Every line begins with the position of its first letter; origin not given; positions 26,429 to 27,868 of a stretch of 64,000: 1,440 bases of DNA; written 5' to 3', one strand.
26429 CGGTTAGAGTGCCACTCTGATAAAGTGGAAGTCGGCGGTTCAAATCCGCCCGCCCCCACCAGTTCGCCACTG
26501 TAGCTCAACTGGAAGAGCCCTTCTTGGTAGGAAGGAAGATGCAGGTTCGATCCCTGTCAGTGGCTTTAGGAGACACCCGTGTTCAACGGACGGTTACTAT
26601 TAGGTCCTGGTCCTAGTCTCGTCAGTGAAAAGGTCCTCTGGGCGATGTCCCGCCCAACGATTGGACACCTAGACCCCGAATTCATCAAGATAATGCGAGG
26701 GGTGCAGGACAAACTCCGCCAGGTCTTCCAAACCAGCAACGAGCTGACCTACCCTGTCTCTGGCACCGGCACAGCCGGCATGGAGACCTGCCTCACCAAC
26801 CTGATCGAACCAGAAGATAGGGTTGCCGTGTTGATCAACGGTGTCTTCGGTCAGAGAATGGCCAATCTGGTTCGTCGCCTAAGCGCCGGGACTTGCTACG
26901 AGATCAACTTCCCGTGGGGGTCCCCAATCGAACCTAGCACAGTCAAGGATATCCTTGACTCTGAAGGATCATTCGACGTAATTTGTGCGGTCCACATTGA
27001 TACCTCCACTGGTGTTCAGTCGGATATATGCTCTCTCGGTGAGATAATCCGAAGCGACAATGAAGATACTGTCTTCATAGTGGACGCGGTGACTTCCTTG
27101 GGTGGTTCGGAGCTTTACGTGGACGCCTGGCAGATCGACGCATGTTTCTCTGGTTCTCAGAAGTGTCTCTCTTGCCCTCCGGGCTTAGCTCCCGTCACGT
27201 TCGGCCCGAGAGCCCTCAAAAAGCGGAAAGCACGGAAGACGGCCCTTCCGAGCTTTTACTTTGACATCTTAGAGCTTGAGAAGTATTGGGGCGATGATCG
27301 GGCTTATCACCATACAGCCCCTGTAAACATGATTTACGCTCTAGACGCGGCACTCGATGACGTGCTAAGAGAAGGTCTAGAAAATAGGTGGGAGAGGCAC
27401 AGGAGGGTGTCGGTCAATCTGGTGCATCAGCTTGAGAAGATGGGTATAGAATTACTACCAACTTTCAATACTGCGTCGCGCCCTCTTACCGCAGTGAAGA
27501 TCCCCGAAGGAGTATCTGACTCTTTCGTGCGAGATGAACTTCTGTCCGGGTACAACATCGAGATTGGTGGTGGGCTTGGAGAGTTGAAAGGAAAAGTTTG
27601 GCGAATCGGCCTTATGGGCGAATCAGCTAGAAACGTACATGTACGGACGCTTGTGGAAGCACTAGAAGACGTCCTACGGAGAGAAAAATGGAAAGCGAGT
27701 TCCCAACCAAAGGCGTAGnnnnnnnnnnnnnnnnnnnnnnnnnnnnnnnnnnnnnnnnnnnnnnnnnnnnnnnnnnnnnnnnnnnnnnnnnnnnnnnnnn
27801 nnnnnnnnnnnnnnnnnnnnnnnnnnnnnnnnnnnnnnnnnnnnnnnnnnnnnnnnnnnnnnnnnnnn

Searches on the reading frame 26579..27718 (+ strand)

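Call 42: search_protein_families(library=pfam, proteins=[window:26579-27718:+], max_evalue=0.001)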
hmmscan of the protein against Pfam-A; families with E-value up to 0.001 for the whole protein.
window:26579-27718:+ (379 aa): 1 family
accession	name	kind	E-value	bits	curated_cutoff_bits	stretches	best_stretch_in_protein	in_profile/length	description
PF00266.25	Aminotran_5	-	3.9e-19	69.3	21.5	1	27-330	33-336/371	Aminotransferase class-V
